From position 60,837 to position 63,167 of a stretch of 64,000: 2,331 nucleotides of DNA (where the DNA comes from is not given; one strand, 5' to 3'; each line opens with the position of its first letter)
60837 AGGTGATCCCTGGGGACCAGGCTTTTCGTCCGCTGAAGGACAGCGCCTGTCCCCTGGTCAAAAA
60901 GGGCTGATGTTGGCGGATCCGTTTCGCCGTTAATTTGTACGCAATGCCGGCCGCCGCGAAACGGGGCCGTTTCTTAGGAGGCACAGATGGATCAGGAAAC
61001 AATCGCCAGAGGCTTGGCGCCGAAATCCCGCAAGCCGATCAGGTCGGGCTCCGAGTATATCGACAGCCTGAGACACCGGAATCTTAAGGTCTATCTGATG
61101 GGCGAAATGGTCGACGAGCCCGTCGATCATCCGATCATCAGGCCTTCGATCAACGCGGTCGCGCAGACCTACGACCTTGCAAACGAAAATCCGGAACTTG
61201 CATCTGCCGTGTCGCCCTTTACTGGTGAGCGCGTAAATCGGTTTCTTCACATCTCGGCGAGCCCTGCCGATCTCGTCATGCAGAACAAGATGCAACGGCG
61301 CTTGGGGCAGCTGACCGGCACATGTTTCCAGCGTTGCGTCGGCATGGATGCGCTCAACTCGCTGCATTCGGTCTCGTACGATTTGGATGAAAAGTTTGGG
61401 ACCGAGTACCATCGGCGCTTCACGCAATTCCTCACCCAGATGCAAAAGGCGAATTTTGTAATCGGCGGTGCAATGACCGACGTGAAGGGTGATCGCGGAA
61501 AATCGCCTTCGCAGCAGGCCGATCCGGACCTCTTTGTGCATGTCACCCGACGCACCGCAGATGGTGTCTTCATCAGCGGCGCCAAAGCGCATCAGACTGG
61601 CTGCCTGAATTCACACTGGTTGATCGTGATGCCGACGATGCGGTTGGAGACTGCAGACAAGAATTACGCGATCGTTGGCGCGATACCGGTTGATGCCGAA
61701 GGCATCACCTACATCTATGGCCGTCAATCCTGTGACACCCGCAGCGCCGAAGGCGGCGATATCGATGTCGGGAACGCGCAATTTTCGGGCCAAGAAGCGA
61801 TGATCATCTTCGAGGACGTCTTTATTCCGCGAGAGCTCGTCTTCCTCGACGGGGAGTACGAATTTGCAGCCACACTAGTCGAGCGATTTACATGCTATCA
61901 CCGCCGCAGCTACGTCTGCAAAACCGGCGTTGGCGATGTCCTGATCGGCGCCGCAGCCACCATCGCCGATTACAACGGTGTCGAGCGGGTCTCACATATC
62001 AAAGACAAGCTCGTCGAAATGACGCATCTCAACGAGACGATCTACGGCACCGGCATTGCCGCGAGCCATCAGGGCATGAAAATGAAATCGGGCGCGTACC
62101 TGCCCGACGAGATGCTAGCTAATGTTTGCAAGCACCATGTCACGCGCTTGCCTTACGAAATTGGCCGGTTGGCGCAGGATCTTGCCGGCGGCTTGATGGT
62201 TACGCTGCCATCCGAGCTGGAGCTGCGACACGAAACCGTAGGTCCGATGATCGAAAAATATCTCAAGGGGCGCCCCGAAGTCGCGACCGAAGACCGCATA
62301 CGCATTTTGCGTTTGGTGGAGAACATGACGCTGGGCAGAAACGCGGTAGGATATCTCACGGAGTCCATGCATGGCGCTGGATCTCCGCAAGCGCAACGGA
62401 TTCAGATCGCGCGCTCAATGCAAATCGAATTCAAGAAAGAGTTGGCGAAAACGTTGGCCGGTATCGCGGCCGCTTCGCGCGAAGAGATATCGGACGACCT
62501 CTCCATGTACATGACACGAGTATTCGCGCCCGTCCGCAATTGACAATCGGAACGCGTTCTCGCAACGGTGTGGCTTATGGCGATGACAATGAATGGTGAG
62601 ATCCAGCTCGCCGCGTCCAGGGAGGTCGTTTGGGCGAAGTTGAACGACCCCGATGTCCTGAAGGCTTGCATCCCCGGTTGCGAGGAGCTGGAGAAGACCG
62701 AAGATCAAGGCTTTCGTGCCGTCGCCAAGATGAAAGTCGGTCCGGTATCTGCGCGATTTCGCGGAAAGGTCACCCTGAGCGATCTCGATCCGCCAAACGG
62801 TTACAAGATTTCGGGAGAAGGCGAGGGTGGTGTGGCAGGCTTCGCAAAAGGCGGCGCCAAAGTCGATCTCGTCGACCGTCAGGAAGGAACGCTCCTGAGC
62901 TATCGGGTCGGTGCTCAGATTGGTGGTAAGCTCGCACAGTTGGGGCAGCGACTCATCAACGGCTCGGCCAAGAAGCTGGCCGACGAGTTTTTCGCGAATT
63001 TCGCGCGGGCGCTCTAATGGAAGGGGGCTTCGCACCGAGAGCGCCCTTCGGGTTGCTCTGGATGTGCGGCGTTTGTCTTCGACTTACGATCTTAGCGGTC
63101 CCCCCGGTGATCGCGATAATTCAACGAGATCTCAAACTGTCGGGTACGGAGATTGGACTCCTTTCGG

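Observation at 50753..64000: Two co-regulated operons joining a CoxMSL-type Mo hydroxylase, an embedded lactonase and a full 4-hydroxyacid-to-3-oxoacyl-CoA enzyme set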

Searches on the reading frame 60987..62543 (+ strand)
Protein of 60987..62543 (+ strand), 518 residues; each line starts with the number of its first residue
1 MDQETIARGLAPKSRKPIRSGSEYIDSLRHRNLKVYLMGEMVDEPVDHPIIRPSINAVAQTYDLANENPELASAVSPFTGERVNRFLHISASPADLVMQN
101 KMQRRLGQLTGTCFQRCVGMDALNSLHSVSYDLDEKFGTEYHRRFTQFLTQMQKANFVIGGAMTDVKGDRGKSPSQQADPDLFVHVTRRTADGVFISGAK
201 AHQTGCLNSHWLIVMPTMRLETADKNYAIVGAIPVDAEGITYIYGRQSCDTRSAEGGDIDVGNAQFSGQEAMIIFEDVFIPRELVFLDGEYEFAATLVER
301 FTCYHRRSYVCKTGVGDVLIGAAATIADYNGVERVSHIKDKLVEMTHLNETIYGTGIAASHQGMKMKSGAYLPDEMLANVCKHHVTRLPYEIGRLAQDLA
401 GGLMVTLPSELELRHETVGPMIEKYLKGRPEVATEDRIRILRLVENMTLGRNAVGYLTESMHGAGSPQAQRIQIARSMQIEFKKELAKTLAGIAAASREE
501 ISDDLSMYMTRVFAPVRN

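Call 5: search_protein_families(library=pfam, proteins=[window:60987-62543:+])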
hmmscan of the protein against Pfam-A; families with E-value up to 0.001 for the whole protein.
window:60987-62543:+ (518 aa): 2 families
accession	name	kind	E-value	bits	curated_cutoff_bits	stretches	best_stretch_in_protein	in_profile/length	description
PF11794.13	HpaB_N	-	2.7e-88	296.5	35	1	21-287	2-270/270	4-hydroxyphenylacetate 3-hydroxylase N terminal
PF03241.18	HpaB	-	1.4e-70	237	25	1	295-492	2-202/202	4-hydroxyphenylacetate 3-hydroxylase C terminal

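Call 8: search_protein_families(library=ncbifam, proteins=[window:60987-62543:+], max_evalue=0.00001)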
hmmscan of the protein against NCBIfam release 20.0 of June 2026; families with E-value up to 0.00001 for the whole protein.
window:60987-62543:+ (518 aa): 2 families
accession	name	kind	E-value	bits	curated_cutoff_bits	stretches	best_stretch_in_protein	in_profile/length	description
TIGR02309.1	HpaB-1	equivalog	7e-46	157.3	480.2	1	19-450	2-433/477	4-hydroxyphenylacetate 3-monooxygenase, oxygenase component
TIGR02310.1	HpaB-2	equivalog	6.7e-26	91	885.2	1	16-477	11-474/519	4-hydroxyphenylacetate 3-monooxygenase, oxygenase component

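Call 10: search_solved_structures(query=window:60987-62543:+, show_alignments=2)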
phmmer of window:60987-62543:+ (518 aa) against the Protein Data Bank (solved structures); distinct sequences matched with E-value up to 0.001: 15.
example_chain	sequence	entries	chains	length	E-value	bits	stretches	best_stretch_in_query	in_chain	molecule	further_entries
6vjr_A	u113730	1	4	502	1.2e-240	802.4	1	18-514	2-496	Vinylacetyl-CoA Delta-isomerase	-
1u8v_A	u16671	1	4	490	1.5e-176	591.1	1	20-493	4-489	Gamma-aminobutyrate metabolism dehydratase/isomerase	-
2yyg_A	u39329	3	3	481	1.3e-35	126.3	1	19-450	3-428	4-hydroxyphenylacetate-3-hydroxylase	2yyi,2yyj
2yyk_A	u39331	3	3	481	1.3e-35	126.3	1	19-450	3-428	4-hydroxyphenylacetate-3-hydroxylase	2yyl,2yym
9lft_A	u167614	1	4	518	4.3e-32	114.6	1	16-450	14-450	4-Hydroxyphenylacetate-3-monooxygenase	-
4oo2_A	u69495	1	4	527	9.7e-27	97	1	16-447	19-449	Chlorophenol-4-monooxygenase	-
7dbw_C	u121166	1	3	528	1.1e-21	80.4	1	19-449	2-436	4-hydroxyphenylacetate 3-hydroxylase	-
9j9j_A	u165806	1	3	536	1.1e-21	80.3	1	19-449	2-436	4-nitrophenol 4-monooxygenase/4-nitrocatechol 2-monooxygenase, oxygenase component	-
3hwc_A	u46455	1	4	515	2.6e-20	75.8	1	19-449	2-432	Chlorophenol-4-monooxygenase component 2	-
6b1b_A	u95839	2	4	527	3.2e-20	75.5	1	15-479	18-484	4-hydroxyphenylacetate 3-monooxygenase, oxygenase subunit | 4-hydroxyphenylacetate 3-monooxygenase oxygenase component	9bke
6qyh_A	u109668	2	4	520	9.4e-20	73.9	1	15-479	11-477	4-hydroxyphenylacetate 3-monooxygenase oxygenase component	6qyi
6eb0_A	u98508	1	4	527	9.8e-20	73.9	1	15-479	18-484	4-hydroxyphenylacetate 3-monooxygenase, oxygenase subunit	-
4g5e_A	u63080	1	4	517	4.8e-17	65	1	18-450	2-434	2,4,6-Trichlorophenol 4-monooxygenase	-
6jhm_A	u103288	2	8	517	5.3e-15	58.3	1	18-464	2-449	Chlorophenol monooxygenase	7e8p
7e8q_A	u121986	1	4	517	6.7e-15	57.9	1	18-450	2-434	Chlorophenol monooxygenase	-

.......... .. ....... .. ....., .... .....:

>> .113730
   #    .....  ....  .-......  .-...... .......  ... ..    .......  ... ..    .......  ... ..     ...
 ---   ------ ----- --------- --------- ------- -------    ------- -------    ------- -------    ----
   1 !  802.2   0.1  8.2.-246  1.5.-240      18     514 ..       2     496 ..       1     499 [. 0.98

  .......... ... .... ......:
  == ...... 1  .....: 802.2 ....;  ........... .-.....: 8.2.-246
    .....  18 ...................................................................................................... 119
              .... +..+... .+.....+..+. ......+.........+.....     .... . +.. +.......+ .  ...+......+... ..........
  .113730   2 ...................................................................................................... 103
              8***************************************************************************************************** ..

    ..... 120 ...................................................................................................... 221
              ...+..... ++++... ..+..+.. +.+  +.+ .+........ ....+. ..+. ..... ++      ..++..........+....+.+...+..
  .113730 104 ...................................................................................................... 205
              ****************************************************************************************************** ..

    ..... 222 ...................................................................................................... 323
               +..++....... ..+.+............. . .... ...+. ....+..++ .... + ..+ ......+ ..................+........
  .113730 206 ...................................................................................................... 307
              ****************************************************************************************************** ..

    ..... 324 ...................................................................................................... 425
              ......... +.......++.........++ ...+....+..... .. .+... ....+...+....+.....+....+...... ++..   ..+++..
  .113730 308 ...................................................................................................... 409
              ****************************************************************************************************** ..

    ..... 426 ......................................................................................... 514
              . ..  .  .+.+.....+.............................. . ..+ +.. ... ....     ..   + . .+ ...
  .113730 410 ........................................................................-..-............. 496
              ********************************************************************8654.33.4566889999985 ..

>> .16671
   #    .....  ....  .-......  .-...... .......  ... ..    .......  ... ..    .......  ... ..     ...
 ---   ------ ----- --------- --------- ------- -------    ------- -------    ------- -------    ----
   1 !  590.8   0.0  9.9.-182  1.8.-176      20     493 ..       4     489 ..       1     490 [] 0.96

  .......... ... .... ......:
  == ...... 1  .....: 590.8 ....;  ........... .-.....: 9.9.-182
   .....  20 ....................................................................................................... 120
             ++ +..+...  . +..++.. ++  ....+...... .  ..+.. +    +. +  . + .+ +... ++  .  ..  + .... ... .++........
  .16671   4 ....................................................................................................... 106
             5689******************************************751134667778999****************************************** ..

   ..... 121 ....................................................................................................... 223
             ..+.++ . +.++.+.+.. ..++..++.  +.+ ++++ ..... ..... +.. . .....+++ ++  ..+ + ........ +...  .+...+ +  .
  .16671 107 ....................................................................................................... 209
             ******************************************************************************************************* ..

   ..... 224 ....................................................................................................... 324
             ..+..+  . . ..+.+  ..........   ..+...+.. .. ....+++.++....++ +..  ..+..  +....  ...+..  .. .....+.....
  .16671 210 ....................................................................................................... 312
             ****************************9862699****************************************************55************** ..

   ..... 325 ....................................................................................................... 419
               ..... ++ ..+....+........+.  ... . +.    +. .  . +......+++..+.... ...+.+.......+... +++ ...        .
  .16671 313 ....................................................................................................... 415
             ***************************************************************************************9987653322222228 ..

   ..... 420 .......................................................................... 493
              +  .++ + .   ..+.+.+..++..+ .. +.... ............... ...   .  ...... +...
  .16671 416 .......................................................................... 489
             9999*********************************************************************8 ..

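Call 26: search_dna_similar(query=window:60987-62543:+, collection=plasmids, mode=protein, max_rows=40, max_evalue=1e-40)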
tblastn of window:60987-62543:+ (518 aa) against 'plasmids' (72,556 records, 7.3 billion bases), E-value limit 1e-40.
Records with a match: 11; places in all: 12; records where one place covers at least 80% of the query: 11.
Best place of each record, by identity: 80-90% 4; 60-80% 1; <60% 6.
By first word of the organism name: Bradyrhizobium 4; Rhodococcus 4; Sphingomonas 1; Cetobacterium 1; Fusobacterium 1.
By predicted mobility (MOB-suite, as given by PLSDB): non-mobilizable 6; conjugative 4; mobilizable 1.
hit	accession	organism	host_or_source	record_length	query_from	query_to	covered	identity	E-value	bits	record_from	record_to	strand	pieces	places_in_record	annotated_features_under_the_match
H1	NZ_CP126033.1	Bradyrhizobium elkanii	Glycine max,soybean,root nodule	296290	1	518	100%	83.4%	0e+0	920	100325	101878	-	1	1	4-hydroxyphenylacetate 3-hydroxylase N-terminal domain-containing ...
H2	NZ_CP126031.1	Bradyrhizobium elkanii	Glycine max,soybean,root nodule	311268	1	518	100%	83.4%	0e+0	920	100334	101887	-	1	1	4-hydroxyphenylacetate 3-hydroxylase N-terminal domain-containing ...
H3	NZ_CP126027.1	Bradyrhizobium elkanii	Glycine max,soybean,root nodule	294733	1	518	100%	83.4%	0e+0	920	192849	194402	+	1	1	4-hydroxyphenylacetate 3-hydroxylase N-terminal domain-containing ...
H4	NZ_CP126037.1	Bradyrhizobium elkanii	Glycine max,soybean,root nodule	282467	1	518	100%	83.4%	0e+0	920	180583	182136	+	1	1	4-hydroxyphenylacetate 3-hydroxylase N-terminal domain-containing ...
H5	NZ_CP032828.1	Sphingomonas paeninsulae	whole organism,soil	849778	16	493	92%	66.3%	0e+0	693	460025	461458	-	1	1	4-hydroxyphenylacetate 3-hydroxylase N-terminal domain-containing ...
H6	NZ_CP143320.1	Cetobacterium somerae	intestine of Yellow Catfish,pure culture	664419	18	493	92%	56.2%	0e+0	583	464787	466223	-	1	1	4-hydroxyphenylacetate 3-hydroxylase family protein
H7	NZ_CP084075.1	Fusobacterium vincentii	-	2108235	18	486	91%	56.8%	0e+0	585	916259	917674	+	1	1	none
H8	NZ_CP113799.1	Rhodococcus pyridinivorans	sediment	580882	13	493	93%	30.6%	1e-50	194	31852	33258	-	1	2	4-hydroxyphenylacetate 3-hydroxylase N-terminal domain-containing ...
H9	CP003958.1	Rhodococcus opacus PD630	-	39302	18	495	92%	30.0%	7e-56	209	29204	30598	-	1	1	4-hydroxybutyryl-CoA dehydratase/vinylacetyl-CoA-Delta-isomerase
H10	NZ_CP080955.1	Rhodococcus opacus PD630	cell culture,environmental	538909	18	495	92%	30.0%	8e-56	209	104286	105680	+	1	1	4-hydroxyphenylacetate 3-hydroxylase N-terminal domain-containing ...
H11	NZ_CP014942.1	Rhodococcus sp. BH4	cell culture,sludge of membrane ...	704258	18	493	92%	29.4%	9e-52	197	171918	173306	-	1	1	4-hydroxyphenylacetate 3-hydroxylase N-terminal domain-containing ...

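Call 28: get_annotated_region(hit=H3, flank=14000)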
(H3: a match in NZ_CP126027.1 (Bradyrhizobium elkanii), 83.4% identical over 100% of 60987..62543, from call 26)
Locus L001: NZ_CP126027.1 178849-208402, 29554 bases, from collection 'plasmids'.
description: Bradyrhizobium elkanii strain USDA 31-Be plasmid pUSDA31-1, complete sequence
organism: Bradyrhizobium elkanii (NCBI taxid 29448)
taxonomy: Bacteria; Pseudomonadota; Alphaproteobacteria; Hyphomicrobiales; Nitrobacteraceae; Bradyrhizobium; Bradyrhizobium elkanii
host: -; source: Glycine max,soybean,root nodule; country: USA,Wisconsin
typing (MOB-suite, as given by PLSDB): conjugative; relaxase MOBP,MOBP; mating-pair formation MPF_T
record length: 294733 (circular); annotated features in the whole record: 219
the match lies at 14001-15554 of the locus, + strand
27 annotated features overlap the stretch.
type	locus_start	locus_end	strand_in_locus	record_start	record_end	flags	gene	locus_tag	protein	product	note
CDS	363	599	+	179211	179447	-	-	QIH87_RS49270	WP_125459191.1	hypothetical protein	-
CDS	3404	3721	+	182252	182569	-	-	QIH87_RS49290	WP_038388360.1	hypothetical protein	-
CDS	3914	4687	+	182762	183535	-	-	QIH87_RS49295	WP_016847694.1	enoyl-CoA hydratase-related protein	-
CDS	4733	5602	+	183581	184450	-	-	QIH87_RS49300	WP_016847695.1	xanthine dehydrogenase family protein subunit M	-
CDS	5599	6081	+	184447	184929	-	-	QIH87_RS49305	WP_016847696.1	(2Fe-2S)-binding protein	-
CDS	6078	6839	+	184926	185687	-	-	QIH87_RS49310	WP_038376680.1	N-acyl homoserine lactonase family protein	-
CDS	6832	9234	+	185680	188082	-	-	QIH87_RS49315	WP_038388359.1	xanthine dehydrogenase family protein molybdopterin-binding subunit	-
CDS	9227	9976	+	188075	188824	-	-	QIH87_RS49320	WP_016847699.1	SDR family oxidoreductase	-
CDS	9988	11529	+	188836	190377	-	-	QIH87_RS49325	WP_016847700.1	AMP-binding protein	-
CDS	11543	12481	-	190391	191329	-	-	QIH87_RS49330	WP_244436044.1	helix-turn-helix domain-containing protein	-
CDS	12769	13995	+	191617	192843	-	-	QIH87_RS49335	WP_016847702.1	ABC transporter substrate-binding protein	-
CDS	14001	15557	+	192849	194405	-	-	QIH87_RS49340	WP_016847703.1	4-hydroxyphenylacetate 3-hydroxylase N-terminal domain-containing protein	-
CDS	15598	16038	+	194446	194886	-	-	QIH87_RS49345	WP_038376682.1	carbon monoxide dehydrogenase subunit G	-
CDS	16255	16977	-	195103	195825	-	-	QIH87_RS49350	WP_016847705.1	LrgB family protein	-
CDS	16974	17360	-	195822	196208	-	-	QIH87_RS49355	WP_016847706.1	CidA/LrgA family protein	-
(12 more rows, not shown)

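Call 29: get_annotated_region(hit=H5, flank=14000)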
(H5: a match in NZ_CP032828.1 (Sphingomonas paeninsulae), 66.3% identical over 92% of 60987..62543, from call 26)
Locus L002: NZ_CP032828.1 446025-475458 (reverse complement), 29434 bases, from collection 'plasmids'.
description: Sphingomonas paeninsulae strain YZ-8 plasmid unnamed1, complete sequence
organism: Sphingomonas paeninsulae (NCBI taxid 2319844)
taxonomy: Bacteria; Pseudomonadota; Alphaproteobacteria; Sphingomonadales; Sphingomonadaceae; Sphingomonas; Sphingomonas paeninsulae
host: -; source: whole organism,soil; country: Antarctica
typing (MOB-suite, as given by PLSDB): non-mobilizable
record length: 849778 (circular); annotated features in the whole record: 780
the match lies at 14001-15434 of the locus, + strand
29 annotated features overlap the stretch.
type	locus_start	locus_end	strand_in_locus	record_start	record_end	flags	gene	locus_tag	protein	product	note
CDS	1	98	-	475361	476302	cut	-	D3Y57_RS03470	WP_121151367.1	2-hydroxyacid dehydrogenase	-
CDS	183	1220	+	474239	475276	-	-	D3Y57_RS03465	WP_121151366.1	aldo/keto reductase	-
CDS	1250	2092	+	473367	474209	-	-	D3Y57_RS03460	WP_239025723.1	acyl-CoA thioesterase domain-containing protein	-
CDS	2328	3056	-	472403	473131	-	-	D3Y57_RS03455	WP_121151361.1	pentapeptide repeat-containing protein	-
CDS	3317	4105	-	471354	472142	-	-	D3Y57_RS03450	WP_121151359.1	SDR family oxidoreductase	-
CDS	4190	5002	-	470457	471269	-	-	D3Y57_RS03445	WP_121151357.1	acyl-CoA thioesterase domain-containing protein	-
CDS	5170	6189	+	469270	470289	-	-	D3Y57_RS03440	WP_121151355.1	aldo/keto reductase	-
CDS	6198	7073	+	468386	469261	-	-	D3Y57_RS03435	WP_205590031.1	NAD(P)-dependent oxidoreductase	-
CDS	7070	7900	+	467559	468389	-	-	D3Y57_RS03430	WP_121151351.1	enoyl-CoA hydratase-related protein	-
CDS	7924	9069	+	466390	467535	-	-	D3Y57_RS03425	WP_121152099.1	acyl-CoA dehydrogenase family protein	-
CDS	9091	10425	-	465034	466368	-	-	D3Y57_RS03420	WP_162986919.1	MFS transporter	GO:0055085 - transmembrane transport [Evidence IEA]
CDS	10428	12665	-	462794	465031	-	-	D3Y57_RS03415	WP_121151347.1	TonB-dependent receptor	GO:0015891 - siderophore transport [Evidence IEA]; GO:0055085 - transmembrane transport [Evidence IEA]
CDS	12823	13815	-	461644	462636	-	-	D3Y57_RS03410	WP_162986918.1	AraC family transcriptional regulator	-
CDS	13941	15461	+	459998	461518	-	-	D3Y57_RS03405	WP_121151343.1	4-hydroxyphenylacetate 3-hydroxylase N-terminal domain-containing protein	-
CDS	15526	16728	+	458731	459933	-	-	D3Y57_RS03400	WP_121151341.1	CoA transferase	-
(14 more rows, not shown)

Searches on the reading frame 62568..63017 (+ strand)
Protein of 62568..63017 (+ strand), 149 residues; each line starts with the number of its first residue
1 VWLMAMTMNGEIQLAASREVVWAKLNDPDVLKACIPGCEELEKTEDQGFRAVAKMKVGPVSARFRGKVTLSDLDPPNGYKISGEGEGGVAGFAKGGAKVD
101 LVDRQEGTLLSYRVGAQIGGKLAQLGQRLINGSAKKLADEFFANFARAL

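Call 9: search_protein_families(library=pfam, proteins=[window:62568-63017:+])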
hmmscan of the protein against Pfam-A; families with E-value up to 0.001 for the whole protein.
window:62568-63017:+ (149 aa): 3 families
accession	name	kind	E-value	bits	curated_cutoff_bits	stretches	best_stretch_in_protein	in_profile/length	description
PF06240.19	COXG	-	1e-35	122.9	22.2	1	10-149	1-139/140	Carbon monoxide dehydrogenase subunit G (CoxG)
PF10604.15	Polyketide_cyc2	-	2.7e-06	28.2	27.4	1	9-147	5-139/142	Polyketide cyclase / dehydrase and lipid transport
PF03364.25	Polyketide_cyc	-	0.00025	21.7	23.4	1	15-75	2-63/126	Polyketide cyclase / dehydrase and lipid transport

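Call 65: search_protein_families(library=ncbifam, proteins=[window:62568-63017:+], max_evalue=1e-10)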
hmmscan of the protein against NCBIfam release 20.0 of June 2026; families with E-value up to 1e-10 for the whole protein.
window:62568-63017:+ (149 aa): 0 families
